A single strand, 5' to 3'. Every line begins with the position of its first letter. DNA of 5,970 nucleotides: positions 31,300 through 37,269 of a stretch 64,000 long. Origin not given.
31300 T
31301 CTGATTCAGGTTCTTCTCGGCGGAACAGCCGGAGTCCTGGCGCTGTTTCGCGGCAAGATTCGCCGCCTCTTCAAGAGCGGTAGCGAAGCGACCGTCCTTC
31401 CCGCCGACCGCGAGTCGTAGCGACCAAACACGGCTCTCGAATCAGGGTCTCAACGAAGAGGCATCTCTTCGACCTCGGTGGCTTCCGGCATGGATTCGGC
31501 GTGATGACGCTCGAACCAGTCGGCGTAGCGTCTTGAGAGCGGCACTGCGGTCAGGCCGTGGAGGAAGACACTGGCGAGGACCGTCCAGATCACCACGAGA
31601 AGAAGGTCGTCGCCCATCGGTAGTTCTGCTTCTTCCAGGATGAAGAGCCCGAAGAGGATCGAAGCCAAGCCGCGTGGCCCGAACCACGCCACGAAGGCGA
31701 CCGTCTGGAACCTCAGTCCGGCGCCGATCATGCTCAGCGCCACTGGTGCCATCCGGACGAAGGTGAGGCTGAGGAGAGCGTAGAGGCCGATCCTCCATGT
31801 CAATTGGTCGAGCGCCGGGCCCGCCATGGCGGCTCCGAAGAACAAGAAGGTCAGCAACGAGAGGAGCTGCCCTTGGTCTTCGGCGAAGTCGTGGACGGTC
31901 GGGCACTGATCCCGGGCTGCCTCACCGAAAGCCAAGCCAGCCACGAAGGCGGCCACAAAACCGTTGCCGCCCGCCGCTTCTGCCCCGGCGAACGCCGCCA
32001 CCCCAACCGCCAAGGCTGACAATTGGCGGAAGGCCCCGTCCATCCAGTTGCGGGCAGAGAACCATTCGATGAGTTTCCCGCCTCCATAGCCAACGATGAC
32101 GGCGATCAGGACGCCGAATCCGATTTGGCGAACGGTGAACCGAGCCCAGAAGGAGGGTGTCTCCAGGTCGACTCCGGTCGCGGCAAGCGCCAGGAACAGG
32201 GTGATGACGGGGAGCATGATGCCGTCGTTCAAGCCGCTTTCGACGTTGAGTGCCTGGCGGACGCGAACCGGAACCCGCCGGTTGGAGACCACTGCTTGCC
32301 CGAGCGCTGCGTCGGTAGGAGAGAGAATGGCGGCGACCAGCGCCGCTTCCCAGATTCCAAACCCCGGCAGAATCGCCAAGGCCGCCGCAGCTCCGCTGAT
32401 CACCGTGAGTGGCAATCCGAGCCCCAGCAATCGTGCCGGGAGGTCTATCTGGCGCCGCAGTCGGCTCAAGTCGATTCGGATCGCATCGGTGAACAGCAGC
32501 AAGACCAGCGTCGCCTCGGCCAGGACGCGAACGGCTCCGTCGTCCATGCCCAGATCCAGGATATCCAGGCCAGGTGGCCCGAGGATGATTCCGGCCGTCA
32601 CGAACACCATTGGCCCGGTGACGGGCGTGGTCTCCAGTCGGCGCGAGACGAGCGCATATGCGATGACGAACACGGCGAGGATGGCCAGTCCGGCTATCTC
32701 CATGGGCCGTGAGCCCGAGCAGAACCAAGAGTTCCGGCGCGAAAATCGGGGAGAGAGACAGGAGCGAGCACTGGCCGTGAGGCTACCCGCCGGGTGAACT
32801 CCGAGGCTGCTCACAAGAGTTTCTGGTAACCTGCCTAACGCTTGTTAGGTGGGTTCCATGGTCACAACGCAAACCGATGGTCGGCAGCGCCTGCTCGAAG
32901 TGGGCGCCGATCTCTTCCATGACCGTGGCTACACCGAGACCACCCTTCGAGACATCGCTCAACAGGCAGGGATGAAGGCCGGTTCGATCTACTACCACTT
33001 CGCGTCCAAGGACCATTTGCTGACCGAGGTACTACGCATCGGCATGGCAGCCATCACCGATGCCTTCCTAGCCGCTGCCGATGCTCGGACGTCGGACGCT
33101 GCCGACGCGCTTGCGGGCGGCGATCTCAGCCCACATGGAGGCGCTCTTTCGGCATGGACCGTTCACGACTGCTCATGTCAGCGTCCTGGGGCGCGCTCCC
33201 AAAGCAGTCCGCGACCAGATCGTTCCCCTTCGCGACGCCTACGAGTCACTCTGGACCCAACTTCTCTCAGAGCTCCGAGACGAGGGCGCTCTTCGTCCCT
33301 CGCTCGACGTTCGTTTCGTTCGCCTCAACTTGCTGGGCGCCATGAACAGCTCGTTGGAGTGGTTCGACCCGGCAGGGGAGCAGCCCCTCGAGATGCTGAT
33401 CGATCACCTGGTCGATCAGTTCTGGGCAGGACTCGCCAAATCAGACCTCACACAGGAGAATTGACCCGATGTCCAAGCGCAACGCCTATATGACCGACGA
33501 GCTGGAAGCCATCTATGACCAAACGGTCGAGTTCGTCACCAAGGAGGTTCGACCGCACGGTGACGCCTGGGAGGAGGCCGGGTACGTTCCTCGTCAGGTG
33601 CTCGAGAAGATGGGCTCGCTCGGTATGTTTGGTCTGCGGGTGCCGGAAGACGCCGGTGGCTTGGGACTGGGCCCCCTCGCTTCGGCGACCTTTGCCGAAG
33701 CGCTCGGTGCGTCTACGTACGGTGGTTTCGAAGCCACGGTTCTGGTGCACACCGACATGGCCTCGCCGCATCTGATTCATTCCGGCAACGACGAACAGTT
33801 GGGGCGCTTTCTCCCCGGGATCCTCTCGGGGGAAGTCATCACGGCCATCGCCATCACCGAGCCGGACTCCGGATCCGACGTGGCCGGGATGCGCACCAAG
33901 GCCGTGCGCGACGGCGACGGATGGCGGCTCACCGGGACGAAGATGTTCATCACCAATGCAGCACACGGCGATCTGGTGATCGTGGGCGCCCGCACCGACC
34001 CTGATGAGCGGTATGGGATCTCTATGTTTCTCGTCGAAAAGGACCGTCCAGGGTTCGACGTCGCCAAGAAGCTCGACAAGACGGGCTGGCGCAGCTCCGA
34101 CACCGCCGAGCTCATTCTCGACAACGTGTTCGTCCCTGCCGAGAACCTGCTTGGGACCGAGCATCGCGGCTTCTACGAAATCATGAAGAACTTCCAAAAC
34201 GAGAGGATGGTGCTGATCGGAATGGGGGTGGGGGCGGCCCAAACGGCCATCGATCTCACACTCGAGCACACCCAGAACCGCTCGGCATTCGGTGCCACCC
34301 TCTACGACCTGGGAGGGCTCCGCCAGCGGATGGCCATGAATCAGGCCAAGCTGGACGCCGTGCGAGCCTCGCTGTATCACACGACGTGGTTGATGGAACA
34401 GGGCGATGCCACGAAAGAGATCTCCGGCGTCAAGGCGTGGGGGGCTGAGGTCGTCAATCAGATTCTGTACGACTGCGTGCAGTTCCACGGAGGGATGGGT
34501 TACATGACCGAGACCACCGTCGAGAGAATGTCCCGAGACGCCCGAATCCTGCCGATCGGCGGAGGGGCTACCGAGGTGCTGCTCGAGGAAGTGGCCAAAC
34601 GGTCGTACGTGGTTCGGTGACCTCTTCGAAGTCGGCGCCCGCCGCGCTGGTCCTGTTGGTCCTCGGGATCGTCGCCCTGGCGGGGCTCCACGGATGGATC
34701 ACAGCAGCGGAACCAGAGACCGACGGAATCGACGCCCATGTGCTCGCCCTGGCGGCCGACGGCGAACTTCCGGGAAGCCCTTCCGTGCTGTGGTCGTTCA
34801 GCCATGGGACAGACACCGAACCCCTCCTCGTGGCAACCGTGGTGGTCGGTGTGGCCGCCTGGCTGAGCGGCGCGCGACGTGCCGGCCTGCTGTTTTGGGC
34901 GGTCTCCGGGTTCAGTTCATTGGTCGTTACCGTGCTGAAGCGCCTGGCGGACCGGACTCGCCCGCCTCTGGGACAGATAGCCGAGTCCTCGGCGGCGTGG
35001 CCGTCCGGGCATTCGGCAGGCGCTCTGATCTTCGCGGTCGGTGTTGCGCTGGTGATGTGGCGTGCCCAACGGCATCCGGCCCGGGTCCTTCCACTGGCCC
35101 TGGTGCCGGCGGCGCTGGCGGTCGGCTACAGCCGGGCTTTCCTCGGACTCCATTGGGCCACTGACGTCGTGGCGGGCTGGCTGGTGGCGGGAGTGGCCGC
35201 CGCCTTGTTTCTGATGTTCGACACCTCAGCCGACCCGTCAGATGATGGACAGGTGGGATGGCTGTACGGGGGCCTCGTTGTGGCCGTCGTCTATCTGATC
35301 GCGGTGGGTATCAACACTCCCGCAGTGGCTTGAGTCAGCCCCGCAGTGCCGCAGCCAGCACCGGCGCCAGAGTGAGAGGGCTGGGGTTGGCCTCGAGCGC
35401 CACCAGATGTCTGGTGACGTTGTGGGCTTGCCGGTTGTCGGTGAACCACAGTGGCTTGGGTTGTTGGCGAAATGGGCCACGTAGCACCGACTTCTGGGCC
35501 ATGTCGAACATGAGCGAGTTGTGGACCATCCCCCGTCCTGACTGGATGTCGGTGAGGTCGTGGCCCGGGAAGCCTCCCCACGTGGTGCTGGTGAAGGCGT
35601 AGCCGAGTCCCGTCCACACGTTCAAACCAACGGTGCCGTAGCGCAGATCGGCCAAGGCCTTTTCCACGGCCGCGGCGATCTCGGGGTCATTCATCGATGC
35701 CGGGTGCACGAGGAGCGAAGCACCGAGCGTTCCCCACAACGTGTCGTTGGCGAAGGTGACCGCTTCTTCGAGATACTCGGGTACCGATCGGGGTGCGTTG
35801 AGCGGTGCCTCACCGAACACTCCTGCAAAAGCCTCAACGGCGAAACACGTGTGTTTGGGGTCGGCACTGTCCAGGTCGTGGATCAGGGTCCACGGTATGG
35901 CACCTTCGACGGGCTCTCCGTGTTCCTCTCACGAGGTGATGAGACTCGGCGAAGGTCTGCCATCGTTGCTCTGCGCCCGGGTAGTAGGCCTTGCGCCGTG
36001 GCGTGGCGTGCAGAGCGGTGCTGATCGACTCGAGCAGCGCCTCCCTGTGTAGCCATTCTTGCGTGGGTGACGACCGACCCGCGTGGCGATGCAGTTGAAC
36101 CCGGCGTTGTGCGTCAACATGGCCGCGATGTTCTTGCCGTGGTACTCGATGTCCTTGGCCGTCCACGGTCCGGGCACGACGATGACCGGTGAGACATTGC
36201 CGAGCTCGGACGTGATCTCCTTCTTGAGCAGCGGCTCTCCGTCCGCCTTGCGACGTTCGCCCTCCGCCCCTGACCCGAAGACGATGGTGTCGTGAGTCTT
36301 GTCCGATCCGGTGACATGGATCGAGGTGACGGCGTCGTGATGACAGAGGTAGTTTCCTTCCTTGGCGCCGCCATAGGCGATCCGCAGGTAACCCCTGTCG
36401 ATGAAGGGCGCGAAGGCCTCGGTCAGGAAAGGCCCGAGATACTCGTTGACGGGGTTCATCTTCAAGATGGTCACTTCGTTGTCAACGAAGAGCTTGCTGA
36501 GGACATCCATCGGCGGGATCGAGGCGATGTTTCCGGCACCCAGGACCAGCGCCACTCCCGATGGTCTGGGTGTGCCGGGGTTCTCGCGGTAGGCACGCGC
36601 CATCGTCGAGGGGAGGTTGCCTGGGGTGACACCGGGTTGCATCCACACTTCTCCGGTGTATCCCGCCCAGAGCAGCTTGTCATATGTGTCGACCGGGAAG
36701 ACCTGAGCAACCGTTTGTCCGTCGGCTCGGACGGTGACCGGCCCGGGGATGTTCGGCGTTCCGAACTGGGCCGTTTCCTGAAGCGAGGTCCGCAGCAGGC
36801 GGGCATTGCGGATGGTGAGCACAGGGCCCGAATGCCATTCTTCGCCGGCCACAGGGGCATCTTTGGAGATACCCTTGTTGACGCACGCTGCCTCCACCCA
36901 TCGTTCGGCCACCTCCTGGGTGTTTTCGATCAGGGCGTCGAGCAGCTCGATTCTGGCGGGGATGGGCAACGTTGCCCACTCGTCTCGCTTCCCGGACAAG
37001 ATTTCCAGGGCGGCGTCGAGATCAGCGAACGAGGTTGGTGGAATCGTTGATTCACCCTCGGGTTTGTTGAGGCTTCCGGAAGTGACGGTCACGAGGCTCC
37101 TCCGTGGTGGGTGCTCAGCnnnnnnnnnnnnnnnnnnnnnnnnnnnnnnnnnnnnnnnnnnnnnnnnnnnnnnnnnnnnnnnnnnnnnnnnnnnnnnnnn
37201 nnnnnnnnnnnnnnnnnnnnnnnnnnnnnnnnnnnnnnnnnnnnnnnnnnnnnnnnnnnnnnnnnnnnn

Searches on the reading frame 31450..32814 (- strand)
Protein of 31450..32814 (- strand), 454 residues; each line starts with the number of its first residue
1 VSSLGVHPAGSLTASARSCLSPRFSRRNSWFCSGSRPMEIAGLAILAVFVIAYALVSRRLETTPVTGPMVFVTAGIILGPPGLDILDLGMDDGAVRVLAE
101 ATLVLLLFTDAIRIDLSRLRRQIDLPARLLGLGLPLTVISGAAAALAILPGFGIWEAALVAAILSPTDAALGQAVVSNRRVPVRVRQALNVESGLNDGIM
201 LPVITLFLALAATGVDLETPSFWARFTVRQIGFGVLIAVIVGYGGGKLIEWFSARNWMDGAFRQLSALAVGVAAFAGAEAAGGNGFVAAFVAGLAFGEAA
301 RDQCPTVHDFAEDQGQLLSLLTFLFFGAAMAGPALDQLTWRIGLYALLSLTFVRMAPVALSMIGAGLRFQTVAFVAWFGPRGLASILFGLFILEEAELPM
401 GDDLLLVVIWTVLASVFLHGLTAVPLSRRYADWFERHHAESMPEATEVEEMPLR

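Call 11: search_protein_families(library=pfam, proteins=[window:31450-32814:-], max_evalue=0.01)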
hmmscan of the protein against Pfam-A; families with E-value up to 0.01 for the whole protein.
window:31450-32814:- (454 aa): 1 family
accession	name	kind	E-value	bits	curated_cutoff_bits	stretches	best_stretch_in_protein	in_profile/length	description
PF00999.27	Na_H_Exchanger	-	2.6e-42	145.5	26.2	1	48-427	3-373/375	Sodium/hydrogen exchanger, transmembrane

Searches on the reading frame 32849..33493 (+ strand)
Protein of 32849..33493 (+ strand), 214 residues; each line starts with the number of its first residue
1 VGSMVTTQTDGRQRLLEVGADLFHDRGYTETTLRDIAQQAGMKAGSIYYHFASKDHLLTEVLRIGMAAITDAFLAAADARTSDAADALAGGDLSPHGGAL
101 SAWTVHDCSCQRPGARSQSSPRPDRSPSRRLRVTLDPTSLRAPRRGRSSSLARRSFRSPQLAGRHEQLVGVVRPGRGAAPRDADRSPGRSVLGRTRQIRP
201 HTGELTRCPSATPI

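Call 77: search_protein_families(library=pfam, proteins=[window:32849-33493:+], max_evalue=0.01)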
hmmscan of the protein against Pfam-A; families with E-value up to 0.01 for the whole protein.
window:32849-33493:+ (214 aa): 1 family
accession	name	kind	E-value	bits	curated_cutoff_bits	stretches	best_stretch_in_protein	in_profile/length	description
PF00440.29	TetR_N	-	9.9e-17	60.9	24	1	15-61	1-47/47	Bacterial regulatory proteins, tetR family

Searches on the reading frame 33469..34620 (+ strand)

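Call 11: search_protein_families(library=pfam, proteins=[window:33469-34620:+], max_evalue=0.01)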
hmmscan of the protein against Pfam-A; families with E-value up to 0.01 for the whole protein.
window:33469-34620:+ (383 aa): 6 families
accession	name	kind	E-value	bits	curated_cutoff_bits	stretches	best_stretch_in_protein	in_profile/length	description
PF00441.29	Acyl-CoA_dh_1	-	4.3e-37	128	22.4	1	233-378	2-148/150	Acyl-CoA dehydrogenase, C-terminal domain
PF02771.21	Acyl-CoA_dh_N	-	5.5e-27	94.8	22.9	1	9-122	1-113/113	Acyl-CoA dehydrogenase, N-terminal domain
PF02770.24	Acyl-CoA_dh_M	-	2.4e-26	92.2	33.3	1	126-220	1-97/97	Acyl-CoA dehydrogenase, middle domain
PF08028.16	Acyl-CoA_dh_2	-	5e-11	43.5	22.7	1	252-361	6-126/134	Acyl-CoA dehydrogenase, C-terminal domain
PF22924.1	ACOX_C_alpha1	-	0.00059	20.1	27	1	315-377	104-166/169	Acyl-CoA oxidase, C-alpha1 domain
PF11794.13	HpaB_N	-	0.0081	16.2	35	0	150-227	176-268/270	4-hydroxyphenylacetate 3-hydroxylase N terminal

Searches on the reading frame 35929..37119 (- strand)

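Call 77: search_protein_families(library=pfam, proteins=[window:35929-37119:-], max_evalue=0.01)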
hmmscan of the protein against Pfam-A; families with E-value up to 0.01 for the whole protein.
window:35929-37119:- (396 aa): 1 family
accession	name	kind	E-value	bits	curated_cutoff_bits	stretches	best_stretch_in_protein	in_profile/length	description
PF00171.27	Aldedh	-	7.6e-09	35.1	23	1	185-347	125-273/461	Aldehyde dehydrogenase family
